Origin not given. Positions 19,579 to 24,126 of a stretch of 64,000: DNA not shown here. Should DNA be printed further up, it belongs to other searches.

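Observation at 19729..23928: No polytopic VirB6 or TrbL; its slot holds a 1400-aa secreted, cysteine-rich coiled-coil protein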

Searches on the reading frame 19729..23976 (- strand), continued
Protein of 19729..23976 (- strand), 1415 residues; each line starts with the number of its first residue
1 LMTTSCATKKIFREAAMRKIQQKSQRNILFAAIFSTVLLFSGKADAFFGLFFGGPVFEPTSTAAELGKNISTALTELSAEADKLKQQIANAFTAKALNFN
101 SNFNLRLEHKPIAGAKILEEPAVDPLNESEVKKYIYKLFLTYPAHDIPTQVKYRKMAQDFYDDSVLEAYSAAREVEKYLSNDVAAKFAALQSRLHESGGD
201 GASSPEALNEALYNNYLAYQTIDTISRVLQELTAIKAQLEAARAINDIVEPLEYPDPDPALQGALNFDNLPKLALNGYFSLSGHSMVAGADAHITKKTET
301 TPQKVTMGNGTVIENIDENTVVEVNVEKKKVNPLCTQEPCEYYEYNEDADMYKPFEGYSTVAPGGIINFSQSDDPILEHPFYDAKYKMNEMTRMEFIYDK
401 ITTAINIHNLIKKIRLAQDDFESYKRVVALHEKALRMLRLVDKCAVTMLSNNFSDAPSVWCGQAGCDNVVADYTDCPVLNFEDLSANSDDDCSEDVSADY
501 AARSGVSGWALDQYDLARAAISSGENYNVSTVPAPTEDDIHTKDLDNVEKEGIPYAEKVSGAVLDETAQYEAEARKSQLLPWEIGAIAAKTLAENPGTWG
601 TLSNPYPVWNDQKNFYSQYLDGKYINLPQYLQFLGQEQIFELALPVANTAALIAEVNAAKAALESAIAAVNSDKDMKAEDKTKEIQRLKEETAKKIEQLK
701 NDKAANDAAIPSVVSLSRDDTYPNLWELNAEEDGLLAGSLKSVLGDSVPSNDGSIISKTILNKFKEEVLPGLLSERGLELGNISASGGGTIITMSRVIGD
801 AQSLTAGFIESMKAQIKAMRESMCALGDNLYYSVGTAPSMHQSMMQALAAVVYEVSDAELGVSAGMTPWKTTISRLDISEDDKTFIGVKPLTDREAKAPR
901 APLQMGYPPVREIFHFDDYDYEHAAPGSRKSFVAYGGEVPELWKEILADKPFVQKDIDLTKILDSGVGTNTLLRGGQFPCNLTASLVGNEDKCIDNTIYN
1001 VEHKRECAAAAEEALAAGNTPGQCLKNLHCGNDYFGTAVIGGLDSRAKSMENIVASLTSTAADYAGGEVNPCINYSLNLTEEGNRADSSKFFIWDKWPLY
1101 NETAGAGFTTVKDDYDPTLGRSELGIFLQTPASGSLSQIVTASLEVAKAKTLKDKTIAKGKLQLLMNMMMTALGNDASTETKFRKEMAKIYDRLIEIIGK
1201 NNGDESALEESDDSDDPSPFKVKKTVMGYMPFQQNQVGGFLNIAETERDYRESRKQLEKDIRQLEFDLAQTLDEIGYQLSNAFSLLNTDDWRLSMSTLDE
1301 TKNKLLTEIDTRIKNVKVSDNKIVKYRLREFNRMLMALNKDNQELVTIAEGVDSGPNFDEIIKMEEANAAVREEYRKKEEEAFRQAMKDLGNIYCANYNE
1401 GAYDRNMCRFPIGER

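Call 16: search_solved_structures(query=A1, max_evalue=10, show_alignments=2)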
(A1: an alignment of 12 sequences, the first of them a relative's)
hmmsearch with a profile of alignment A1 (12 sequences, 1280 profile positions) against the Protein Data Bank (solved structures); distinct sequences matched with E-value up to 10: 5.
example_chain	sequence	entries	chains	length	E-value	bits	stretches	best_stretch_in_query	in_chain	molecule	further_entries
7n6g_5I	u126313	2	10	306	0.19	12.6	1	606-696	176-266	FAP119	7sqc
6h9l_A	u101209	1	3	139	1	10.2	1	609-705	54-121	Uncharacterized protein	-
7z8n_A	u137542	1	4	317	1.2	9.9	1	1117-1180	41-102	Histidine kinase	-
8gl3_A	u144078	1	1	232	2.2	9.1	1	615-772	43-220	pRLB-519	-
1nlr_A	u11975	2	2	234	4.4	8.1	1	436-478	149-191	ENDO-1,4-BETA-GLUCANASE | PROTEIN (ENDOGLUCANASE (E.C.3.2.1.4))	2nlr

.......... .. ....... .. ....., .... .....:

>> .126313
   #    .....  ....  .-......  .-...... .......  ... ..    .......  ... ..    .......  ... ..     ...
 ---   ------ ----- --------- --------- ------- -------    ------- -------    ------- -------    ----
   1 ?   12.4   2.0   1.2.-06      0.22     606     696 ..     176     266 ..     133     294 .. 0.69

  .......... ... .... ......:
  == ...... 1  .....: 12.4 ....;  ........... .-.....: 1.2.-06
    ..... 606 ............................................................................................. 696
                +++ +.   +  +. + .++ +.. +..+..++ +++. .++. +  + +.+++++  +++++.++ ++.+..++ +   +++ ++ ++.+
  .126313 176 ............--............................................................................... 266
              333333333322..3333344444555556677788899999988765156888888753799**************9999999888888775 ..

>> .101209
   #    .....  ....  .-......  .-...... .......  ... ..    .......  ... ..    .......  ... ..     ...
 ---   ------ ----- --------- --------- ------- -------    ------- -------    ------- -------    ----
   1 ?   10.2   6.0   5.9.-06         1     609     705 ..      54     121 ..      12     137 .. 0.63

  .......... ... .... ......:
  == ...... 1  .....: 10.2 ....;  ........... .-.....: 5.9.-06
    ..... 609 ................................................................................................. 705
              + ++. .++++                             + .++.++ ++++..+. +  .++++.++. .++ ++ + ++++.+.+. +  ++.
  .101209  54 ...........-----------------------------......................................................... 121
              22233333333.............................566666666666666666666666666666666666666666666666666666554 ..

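Call 17: search_protein_families(library=ncbifam, proteins=[window:19729-23928:-], max_evalue=1)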
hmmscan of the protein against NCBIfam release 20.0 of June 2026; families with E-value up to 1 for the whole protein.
window:19729-23928:- (1399 aa): 0 families

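Call 24: search_protein_representatives(alignment_id=A2)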
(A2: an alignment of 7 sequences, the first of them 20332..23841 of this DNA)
Query: 7 sequences, 1069 profile positions. Proteins with E-value up to 0.001 (for the whole library): 301; up to 1e-10: 246; up to 1e-30: 169. The best 150 are listed.
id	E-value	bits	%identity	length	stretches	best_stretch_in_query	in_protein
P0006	0.0e+00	1543.9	-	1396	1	1-1069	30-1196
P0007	0.0e+00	1434.0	-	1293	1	1-1063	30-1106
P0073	0.0e+00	1265.3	-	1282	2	288-1069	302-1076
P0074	4.6e-276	935.4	-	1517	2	5-694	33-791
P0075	6.9e-254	862.0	-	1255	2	1-892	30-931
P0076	3.4e-236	803.4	-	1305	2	10-923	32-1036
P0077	5.3e-222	756.4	-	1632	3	1-724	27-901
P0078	6.7e-213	726.3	-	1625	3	1-681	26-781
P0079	1.2e-204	698.9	-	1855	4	262-731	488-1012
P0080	1.3e-195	669.1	-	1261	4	306-918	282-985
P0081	1.5e-192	658.9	-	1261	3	303-909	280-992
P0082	1.9e-186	638.7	-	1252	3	297-915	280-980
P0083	1.5e-182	625.8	-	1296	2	9-915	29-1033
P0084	2.9e-181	621.5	-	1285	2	11-909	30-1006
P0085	4.6e-176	604.3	-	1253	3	305-897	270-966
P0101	8.7e-149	514.0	-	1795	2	227-1037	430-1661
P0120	1.6e-128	446.9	-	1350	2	82-892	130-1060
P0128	1.1e-121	424.3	-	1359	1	6-897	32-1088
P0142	1.1e-104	367.9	-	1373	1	40-1068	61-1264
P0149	2.9e-97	343.4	-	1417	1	8-1062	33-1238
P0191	1.4e-76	274.9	-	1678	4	464-891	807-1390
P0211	5.3e-56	206.8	-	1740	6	444-833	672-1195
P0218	2.1e-44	168.4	-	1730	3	332-911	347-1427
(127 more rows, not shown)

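Call 26: predict_structure(alignment_id=A2)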
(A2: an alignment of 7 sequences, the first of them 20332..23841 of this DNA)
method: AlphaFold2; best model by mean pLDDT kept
length: 1170 residues; sequences in the alignment: 7
mean_pLDDT: 39.9   pTM: 0.29
mean pLDDT of the five models: 39.9, 39.1, 38.9, 36.5, 34.0
residues with pLDDT >= 90: 0; 70-90: 69; 50-70: 173; < 50: 928
segments of 3 or more residues with pLDDT < 50: 1-106, 145-172, 200-400, 402-404, 406-468, 475-577, 673-745, 780-790, 811-818, 830-962, 973-1099, 1102-1114, 1125-1170
pLDDT, mean of each block of 10 residues (from residue 1): 24 26 31 37 35 29 24 27 38 37 44 52 54 53 48 36 43 50 51 50 37 30 27 22 22 30 32 28 38 39 33 25 24 31 44 47 43 38 38 45 44 45 39 34 39 32 41 45 26 24 29 32 34 33 32 27 26 45 59 70 77 84 85 82 86 79 66 41 37 43 41 43 41 35 47 66 67 58 41 58 61 46 56 38 40 30 24 28 32 31 28 26 25 27 27 33 58 49 31 22 25 23 21 24 25 21 23 28 38 46 46 50 47 38 43 36 30
secondary structure, 60 per line:
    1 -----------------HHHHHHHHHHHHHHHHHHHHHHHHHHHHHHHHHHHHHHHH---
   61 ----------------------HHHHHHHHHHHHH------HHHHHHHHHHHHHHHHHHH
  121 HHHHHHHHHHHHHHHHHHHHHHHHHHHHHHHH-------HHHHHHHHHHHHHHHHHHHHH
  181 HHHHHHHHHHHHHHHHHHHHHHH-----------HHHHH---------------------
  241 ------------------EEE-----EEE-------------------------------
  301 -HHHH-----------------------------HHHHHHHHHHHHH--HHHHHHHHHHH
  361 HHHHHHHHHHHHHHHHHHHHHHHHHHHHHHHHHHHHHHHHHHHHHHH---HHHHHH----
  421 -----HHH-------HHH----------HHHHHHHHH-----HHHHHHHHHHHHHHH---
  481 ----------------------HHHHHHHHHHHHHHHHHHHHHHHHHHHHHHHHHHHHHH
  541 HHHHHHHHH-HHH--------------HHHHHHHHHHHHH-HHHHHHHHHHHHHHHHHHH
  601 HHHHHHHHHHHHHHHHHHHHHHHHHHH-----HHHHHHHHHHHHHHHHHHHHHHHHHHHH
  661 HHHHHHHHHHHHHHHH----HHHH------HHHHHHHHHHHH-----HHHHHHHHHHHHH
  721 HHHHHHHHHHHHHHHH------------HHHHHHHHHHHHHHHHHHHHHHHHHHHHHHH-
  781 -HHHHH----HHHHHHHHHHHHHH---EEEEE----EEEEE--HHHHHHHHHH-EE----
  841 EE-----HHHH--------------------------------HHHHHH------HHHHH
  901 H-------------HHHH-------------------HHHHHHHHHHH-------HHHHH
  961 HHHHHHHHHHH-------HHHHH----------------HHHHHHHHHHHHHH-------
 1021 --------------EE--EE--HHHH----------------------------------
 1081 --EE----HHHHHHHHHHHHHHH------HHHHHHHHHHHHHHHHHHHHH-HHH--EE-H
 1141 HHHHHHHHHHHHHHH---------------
elements in order (helices of 4 or more, strands of 3 or more residues): H18-57 H83-95 H102-152 H160-203 H215-219 E259-261 E267-269 H302-305 H335-347 H350-407 H411-416 H449-457 H463-477 H503-549 H568-580 H582-627 H633-676 H681-684 H691-702 H708-736 H749-779 H782-786 H791-804 E808-812 E817-821 H824-833 H848-851 H884-889 H896-901 H915-918 H938-948 H956-971 H979-983 H1000-1013 H1043-1046 H1089-1103 H1110-1130 H1140-1155

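Call 27: list_cluster_members(proteins=[P0074, P0077, P0079, P0101, P0128, P0142, P0149, P0191, P0211, P0218])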
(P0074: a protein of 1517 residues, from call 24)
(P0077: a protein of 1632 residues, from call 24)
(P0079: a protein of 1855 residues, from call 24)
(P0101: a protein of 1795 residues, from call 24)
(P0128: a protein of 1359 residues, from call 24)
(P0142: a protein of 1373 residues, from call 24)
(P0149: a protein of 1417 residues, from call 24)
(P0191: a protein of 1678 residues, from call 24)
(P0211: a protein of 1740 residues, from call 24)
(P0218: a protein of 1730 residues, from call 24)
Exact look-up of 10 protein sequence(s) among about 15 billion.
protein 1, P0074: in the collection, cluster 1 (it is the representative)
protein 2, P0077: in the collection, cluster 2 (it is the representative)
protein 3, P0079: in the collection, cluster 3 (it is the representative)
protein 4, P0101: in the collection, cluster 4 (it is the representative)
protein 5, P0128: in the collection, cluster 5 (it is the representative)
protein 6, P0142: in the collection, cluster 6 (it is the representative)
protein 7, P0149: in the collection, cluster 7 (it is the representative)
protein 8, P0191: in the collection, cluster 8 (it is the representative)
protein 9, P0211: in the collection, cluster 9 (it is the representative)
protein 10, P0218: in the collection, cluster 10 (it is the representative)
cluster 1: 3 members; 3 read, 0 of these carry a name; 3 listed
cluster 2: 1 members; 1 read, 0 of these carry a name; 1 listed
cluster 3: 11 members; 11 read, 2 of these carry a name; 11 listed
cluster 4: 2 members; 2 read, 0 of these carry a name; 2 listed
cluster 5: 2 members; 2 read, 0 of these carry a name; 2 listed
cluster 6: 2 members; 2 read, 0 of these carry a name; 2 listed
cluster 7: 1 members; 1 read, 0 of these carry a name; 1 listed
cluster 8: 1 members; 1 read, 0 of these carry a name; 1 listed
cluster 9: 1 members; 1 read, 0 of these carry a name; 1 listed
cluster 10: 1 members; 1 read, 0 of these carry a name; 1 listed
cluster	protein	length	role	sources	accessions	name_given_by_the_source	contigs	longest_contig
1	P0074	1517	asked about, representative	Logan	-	-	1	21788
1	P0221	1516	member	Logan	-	-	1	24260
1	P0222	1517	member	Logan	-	-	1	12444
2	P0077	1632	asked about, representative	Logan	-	-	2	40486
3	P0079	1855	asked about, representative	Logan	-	-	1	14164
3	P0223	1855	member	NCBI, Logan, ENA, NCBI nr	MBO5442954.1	MAG: hypothetical protein J6A33_04115 [Alphaproteobacteria bacterium] | hypothetical protein [Alphaproteobacteria bacterium]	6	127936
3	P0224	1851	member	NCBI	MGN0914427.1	MAG: hypothetical protein ACI4OW_05995 [Alphaproteobacteria bacterium]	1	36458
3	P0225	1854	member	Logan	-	-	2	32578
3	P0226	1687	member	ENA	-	-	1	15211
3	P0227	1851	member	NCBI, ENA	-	-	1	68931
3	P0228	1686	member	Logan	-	-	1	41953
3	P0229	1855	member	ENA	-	-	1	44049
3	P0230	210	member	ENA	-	-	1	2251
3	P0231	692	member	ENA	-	-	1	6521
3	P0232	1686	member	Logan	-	-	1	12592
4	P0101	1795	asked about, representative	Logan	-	-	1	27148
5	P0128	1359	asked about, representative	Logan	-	-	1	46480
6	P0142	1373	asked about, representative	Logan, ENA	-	-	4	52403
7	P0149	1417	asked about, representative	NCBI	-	-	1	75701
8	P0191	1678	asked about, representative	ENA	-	-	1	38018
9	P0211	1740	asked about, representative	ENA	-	-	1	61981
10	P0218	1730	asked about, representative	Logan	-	-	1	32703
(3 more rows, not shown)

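Call 28: find_related_loci(query=A2, collection=genome_contigs, flank=10000)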
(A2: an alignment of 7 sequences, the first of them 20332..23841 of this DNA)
Query A2 (1170 aa) in genome_contigs; peptide patterns used: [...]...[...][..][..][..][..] (x = any residue, [..] = any of these).
145 stretches matched a pattern; 39 encode a relative of the query (tblastn E <= 1e-3); 39 distinct loci.
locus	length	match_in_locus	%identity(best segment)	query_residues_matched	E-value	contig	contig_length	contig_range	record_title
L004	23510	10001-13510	94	1-1170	0e+0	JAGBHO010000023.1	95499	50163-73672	MAG: Alphaproteobacteria bacterium isolate RGIG9125 Water_deer_Rectum.Co__c561915, whole genome shotgun sequence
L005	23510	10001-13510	89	1-1170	0e+0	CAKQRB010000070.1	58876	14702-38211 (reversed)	MAG: uncultured Alphaproteobacteria bacterium isolate REFINED_METABAT215_TOP10_CONTIGS_1500_ASSEMBLY_K127_MEGAHIT__Hadza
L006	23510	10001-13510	93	1-1170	0e+0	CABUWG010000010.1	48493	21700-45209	MAG TPA_asm: uncultured proteobacterium isolate MGYG-HGUT-04444 genome assembly, contig: GUT_GENOME274919_10, whole geno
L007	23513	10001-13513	78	1-1168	0e+0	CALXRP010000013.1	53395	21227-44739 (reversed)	MAG: uncultured Alphaproteobacteria bacterium isolate BRZ_BN__bin26 genome assembly, contig: BRZ_BN__NODE_751_length_533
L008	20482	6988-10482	76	1-1168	0e+0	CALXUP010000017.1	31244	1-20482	MAG: uncultured Alphaproteobacteria bacterium isolate BRZ_ER__bin57 genome assembly, contig: BRZ_ER__NODE_1939_length_31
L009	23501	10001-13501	75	1-1169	0e+0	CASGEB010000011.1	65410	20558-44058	uncultured proteobacterium isolate T5_L3_314314_idba_bin.18 genome assembly, contig: T5_L3_314314_idba_bin.18.fa_scaffol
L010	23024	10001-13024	37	1-1083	2e-98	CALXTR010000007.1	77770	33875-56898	MAG: uncultured Alphaproteobacteria bacterium isolate BRZ_CI__bin121 genome assembly, contig: BRZ_CI__NODE_556_length_77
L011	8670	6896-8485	36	1-582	7e-98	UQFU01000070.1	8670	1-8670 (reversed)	uncultured Alphaproteobacteria bacterium isolate UMGS241 genome assembly, contig: NODE_3593_length_8670_cov_6.889263, wh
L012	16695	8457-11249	26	4-935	5e-70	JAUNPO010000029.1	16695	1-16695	MAG: Pseudomonadota bacterium isolate S36M_St_32 NODE_2049_length_16695_cov_6.820493, whole genome shotgun sequence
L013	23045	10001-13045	24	8-1033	2e-63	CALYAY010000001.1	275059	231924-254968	MAG: uncultured Alphaproteobacteria bacterium isolate BRZ_RM__bin80 genome assembly, contig: BRZ_RM__NODE_8_length_27505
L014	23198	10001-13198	28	8-977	1e-59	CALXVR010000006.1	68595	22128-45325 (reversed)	MAG: uncultured Alphaproteobacteria bacterium isolate BRZ_SB__bin123 genome assembly, contig: BRZ_SB__NODE_492_length_68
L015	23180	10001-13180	29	20-974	6e-58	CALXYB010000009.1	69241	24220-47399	MAG: uncultured Alphaproteobacteria bacterium isolate BRZ_DL__bin79 genome assembly, contig: BRZ_DL__NODE_646_length_692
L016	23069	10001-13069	29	24-942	3e-56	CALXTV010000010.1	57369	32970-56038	MAG: uncultured Alphaproteobacteria bacterium isolate BRZ_LG__bin14 genome assembly, contig: BRZ_LG__NODE_713_length_573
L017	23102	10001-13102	30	8-942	5e-56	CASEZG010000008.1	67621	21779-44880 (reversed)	uncultured proteobacterium isolate O35_L1_319319_idba_bin.187 genome assembly, contig: O35_L1_319319_idba_bin.187.fa_sca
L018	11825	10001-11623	28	10-602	6e-53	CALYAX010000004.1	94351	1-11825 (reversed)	MAG: uncultured Alphaproteobacteria bacterium isolate BRZ_DH__bin41 genome assembly, contig: BRZ_DH__NODE_286_length_943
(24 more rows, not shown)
